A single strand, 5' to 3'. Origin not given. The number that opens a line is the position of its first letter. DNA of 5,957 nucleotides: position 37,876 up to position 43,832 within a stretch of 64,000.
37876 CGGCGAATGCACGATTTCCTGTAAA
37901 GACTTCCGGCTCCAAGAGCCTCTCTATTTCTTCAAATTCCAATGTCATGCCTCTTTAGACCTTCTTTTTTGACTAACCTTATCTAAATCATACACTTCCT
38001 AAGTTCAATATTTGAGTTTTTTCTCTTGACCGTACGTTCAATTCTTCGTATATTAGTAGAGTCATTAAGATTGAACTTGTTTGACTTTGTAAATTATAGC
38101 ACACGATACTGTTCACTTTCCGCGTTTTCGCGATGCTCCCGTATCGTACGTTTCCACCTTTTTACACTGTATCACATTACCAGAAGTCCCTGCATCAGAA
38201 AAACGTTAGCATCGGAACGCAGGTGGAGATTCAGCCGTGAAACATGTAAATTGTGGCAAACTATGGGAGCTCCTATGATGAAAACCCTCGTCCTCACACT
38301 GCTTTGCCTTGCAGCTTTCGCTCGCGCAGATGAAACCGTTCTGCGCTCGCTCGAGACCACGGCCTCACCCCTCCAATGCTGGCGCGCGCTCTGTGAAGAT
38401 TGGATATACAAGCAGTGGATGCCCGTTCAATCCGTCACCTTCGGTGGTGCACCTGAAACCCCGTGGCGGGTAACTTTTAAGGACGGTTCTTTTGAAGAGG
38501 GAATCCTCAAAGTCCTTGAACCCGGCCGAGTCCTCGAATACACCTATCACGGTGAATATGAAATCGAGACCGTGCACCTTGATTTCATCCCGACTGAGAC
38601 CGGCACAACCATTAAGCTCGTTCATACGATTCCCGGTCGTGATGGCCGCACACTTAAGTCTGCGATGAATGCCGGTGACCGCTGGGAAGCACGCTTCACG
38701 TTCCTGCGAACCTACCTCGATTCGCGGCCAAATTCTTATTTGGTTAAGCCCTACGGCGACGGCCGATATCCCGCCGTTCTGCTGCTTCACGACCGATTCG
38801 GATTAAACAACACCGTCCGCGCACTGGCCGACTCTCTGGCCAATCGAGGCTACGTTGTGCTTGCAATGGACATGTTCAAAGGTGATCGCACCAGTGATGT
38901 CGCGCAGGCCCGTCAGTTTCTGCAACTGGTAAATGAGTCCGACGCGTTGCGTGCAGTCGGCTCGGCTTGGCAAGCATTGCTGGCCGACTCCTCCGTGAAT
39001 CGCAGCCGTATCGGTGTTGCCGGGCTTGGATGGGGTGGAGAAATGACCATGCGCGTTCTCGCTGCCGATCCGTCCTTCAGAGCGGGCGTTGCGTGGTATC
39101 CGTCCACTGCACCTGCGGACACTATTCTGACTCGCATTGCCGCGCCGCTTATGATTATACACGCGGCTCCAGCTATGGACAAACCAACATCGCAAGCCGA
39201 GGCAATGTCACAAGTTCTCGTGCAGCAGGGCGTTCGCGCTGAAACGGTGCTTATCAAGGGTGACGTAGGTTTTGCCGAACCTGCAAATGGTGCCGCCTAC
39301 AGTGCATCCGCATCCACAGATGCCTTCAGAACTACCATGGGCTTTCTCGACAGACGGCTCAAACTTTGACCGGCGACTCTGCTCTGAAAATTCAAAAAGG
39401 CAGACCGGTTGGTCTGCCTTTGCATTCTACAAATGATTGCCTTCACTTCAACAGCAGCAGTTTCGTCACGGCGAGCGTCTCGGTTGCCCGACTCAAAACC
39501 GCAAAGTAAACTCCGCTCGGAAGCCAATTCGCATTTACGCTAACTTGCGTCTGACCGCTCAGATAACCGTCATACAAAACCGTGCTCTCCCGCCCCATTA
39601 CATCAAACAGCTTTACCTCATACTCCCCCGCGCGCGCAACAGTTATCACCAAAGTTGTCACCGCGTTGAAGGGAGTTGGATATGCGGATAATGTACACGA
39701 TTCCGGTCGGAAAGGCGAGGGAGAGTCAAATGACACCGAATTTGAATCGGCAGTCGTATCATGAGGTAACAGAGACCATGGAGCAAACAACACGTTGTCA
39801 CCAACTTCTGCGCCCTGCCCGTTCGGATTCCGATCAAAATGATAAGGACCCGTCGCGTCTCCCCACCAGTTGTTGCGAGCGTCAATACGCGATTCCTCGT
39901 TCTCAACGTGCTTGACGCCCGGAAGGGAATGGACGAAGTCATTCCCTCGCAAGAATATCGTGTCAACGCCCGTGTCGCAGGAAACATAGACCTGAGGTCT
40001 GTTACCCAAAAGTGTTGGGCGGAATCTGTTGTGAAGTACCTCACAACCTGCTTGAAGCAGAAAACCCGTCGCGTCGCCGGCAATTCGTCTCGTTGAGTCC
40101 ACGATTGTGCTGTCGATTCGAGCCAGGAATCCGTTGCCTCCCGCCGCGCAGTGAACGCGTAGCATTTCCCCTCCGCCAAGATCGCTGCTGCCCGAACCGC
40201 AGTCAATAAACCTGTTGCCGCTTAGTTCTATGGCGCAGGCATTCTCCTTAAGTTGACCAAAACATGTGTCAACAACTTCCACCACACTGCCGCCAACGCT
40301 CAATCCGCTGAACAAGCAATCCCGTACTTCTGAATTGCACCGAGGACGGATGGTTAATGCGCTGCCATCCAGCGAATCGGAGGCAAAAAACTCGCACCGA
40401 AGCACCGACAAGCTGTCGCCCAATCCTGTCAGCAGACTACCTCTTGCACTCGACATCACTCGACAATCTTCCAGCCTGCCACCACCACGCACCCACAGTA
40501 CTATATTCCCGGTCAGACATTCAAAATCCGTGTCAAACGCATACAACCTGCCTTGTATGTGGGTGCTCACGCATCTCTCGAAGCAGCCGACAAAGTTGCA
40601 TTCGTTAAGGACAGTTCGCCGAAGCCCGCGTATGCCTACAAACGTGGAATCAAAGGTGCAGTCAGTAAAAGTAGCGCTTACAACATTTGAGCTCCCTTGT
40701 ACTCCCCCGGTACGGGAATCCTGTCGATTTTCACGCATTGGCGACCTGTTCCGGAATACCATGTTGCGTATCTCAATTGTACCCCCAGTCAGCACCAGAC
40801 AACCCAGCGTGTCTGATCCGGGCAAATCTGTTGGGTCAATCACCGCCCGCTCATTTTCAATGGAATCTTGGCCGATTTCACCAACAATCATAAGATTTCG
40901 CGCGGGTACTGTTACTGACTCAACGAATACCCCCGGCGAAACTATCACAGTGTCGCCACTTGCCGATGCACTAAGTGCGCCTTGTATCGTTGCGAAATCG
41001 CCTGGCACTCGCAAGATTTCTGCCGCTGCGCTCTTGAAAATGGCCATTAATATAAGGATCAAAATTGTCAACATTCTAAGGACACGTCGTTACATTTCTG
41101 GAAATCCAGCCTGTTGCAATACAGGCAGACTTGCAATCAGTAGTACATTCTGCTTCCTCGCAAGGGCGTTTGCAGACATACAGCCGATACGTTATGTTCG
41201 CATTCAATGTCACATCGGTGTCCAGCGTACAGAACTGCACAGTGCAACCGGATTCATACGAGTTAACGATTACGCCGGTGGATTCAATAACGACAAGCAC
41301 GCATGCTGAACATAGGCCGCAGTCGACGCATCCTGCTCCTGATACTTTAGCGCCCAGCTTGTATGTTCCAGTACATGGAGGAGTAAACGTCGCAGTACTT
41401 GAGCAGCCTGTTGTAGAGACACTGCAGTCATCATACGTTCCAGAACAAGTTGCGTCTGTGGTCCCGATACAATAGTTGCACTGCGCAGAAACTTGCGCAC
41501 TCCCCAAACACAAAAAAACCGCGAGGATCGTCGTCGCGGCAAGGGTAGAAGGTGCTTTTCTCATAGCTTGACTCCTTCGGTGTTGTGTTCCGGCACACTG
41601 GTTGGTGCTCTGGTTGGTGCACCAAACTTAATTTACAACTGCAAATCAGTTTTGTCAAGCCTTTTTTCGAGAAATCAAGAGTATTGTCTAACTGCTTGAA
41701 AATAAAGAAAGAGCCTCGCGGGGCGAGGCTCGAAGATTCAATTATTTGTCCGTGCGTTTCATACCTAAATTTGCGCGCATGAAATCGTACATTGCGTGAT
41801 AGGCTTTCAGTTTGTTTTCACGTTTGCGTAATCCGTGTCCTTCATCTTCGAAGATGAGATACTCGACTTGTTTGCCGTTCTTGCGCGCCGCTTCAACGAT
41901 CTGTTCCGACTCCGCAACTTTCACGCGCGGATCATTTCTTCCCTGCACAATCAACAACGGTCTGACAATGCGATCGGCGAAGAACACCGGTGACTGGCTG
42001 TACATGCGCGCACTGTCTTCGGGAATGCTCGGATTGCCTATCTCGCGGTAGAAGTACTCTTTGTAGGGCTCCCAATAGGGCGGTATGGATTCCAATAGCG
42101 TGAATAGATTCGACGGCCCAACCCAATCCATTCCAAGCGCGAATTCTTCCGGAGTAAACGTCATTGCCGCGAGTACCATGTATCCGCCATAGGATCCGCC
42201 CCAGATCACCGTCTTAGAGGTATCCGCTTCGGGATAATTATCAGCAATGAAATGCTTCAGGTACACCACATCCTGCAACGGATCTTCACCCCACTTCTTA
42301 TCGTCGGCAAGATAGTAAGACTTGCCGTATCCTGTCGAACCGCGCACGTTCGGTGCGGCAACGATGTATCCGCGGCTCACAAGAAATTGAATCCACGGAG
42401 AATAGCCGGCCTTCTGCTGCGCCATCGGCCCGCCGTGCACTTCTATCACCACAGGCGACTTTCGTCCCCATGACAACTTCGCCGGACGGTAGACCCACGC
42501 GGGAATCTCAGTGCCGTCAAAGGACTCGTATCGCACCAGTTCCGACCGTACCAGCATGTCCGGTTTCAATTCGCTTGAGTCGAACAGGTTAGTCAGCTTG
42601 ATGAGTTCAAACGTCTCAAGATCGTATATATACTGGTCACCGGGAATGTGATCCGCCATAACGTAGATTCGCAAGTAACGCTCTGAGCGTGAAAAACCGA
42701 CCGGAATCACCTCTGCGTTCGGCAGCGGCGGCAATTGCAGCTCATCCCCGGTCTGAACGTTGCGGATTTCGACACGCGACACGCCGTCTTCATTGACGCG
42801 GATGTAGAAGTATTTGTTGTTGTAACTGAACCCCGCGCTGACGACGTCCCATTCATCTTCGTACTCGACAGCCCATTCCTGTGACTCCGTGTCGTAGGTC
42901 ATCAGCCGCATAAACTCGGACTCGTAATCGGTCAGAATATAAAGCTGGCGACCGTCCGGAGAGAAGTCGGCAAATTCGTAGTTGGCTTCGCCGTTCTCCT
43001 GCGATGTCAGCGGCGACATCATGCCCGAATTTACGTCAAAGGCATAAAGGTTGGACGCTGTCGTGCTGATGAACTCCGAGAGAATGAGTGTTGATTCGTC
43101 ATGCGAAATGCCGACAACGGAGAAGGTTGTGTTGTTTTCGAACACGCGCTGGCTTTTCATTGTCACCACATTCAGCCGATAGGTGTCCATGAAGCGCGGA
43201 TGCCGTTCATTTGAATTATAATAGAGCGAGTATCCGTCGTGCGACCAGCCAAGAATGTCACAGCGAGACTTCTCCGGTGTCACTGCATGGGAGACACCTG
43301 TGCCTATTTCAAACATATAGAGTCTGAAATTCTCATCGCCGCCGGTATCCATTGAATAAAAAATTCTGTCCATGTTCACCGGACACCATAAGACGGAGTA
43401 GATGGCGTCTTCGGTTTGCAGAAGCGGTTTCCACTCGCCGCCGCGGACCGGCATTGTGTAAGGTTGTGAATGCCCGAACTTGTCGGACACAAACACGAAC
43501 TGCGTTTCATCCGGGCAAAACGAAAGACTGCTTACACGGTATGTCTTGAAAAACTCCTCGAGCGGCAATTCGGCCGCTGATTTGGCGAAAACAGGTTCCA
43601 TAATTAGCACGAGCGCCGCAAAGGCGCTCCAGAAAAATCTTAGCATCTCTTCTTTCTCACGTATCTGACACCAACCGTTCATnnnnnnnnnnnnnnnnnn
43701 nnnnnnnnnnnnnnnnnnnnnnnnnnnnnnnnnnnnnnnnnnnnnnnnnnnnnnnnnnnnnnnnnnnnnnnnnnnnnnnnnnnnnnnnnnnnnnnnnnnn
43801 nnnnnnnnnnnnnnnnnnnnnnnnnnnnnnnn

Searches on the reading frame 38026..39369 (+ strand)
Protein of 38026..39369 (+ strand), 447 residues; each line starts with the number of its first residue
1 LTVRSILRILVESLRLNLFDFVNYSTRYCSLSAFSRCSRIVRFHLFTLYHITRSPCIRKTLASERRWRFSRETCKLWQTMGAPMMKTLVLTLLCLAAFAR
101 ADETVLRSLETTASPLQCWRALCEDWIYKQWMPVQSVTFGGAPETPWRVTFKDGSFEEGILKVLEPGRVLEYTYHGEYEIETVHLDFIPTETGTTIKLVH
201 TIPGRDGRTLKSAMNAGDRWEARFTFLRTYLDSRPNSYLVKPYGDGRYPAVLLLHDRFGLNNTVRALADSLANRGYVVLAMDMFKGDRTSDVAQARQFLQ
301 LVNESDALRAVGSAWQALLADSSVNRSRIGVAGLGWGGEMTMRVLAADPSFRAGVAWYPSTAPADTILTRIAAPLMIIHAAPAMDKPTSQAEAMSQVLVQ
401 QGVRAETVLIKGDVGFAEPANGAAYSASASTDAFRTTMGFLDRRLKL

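Call 78: search_protein_families(library=pfam, proteins=[window:38026-39369:+], max_evalue=0.00001)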
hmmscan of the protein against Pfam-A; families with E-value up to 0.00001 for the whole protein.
window:38026-39369:+ (447 aa): 2 families
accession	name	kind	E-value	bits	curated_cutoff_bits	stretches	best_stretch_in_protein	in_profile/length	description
PF01738.24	DLH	-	1.1e-26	94.2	21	1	237-443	3-215/217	Dienelactone hydrolase family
PF03403.19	PAF-AH_p_II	-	1.6e-06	27.4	20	0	287-381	180-276/372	Platelet-activating factor acetylhydrolase, isoform II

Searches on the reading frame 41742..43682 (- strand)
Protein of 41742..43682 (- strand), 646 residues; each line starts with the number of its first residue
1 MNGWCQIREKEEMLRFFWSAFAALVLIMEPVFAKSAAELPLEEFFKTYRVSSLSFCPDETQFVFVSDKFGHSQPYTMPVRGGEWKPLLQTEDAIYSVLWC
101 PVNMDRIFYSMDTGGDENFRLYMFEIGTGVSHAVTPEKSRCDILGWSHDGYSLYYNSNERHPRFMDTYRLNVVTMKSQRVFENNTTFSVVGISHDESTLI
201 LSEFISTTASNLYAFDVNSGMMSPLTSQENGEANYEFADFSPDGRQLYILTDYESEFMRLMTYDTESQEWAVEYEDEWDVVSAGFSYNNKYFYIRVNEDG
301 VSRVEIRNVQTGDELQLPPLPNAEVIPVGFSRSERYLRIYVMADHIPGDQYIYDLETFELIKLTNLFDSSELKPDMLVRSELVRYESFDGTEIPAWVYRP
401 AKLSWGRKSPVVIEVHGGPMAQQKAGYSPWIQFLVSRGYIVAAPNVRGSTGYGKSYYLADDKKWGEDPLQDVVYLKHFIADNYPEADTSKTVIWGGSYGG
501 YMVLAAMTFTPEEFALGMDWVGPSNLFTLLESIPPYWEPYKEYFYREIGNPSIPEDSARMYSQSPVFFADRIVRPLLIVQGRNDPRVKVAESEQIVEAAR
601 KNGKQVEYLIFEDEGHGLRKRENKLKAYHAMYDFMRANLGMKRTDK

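Call 78: search_protein_families(library=pfam, proteins=[window:41742-43682:-], max_evalue=0.00001)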
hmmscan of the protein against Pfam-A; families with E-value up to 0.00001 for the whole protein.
window:41742-43682:- (646 aa): 7 families
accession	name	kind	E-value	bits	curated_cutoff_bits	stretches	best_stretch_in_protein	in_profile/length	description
PF00326.27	Peptidase_S9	-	5.5e-46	157.2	22.6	1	431-641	7-212/213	Prolyl oligopeptidase family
PF02897.21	Peptidase_S9_N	-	6e-15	55.4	24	1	107-315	138-362/414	Prolyl oligopeptidase, N-terminal beta-propeller domain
PF20434.5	BD-FAE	-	3.8e-11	43.4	26.8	1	407-597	11-213/215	BD-FAE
PF12146.15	Hydrolase_4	-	1.1e-07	31.9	27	0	411-523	6-109/239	Serine aminopeptidase, S33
PF05448.18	AXE1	-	2.9e-07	30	21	0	379-509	55-196/321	Acetyl xylan esterase (AXE1)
PF25174.1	Beta-prop_THOC3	-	4.3e-07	29.7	305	1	90-319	45-252/272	THOC3 beta-propeller domain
PF02129.25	Peptidase_S15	-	1.1e-06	29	23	0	389-513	1-119/262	X-Pro dipeptidyl-peptidase (S15 family)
